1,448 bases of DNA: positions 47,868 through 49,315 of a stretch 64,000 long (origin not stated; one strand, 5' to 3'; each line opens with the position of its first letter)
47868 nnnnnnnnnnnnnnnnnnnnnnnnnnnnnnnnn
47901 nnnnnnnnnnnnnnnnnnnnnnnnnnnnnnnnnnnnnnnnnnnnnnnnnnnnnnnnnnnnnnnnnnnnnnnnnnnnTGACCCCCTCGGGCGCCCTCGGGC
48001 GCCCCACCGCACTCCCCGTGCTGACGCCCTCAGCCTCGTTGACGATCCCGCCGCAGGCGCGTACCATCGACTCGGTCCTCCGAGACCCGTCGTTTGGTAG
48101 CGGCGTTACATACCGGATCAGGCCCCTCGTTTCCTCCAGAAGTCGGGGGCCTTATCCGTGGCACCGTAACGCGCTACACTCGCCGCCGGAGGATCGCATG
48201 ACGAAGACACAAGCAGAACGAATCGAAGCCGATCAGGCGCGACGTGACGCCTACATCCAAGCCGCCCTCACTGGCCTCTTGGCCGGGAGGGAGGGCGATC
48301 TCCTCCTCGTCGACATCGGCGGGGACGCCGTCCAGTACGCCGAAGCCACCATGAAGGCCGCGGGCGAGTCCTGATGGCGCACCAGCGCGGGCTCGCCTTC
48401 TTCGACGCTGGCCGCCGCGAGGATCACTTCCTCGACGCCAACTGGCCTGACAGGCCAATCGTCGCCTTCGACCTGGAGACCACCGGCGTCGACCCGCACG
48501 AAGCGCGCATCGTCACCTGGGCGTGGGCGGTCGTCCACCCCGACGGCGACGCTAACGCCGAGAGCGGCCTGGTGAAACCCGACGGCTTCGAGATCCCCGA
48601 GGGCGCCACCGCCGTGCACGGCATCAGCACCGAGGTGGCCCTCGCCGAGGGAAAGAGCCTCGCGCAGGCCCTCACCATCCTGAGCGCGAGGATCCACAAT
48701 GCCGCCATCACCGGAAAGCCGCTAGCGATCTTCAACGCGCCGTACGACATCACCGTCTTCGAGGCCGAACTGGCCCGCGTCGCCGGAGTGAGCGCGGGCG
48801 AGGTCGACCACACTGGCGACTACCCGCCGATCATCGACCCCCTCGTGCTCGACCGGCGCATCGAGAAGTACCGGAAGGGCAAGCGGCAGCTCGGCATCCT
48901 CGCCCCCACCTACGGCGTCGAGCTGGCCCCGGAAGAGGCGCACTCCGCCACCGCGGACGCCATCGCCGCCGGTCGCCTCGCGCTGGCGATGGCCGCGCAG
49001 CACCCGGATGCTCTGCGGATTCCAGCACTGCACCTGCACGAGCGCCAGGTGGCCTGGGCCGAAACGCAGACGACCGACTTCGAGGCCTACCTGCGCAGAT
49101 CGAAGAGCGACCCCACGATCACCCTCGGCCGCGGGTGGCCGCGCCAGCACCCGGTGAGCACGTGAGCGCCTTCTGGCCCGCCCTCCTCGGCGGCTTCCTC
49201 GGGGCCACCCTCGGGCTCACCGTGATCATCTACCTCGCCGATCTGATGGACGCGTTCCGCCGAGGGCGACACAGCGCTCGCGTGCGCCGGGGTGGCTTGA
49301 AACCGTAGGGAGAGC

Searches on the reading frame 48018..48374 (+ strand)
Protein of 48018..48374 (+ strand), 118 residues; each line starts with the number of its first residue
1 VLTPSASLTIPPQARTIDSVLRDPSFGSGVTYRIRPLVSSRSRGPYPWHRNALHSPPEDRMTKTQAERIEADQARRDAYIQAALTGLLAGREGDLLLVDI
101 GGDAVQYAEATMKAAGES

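Call 57: search_protein_families(library=pfam, proteins=[window:48018-48374:+], max_evalue=0.05)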
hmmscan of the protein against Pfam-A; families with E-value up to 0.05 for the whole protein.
window:48018-48374:+ (118 aa): 0 families

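Call 58: search_protein_families(library=phrogs, proteins=[window:48018-48374:+], max_evalue=0.01)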
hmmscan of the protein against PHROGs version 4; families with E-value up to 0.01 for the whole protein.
window:48018-48374:+ (118 aa): 1 family
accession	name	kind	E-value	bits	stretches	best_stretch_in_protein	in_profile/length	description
phrog_30098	-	unknown function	2.5e-05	25.3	1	61-117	78-133/140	-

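Call 96: search_protein_families(library=ncbifam, proteins=[window:48018-48374:+], max_evalue=0.01)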
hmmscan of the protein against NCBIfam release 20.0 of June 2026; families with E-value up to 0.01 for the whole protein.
window:48018-48374:+ (118 aa): 0 families

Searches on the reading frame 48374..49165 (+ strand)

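Call 10: search_protein_families(library=pfam, proteins=[window:48374-49165:+], max_evalue=0.01)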
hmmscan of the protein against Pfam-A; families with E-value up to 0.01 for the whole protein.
window:48374-49165:+ (263 aa): 1 family
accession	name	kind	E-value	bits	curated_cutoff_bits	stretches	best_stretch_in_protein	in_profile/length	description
PF00929.31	RNase_T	-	6e-11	43.6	24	1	30-199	1-160/164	Exonuclease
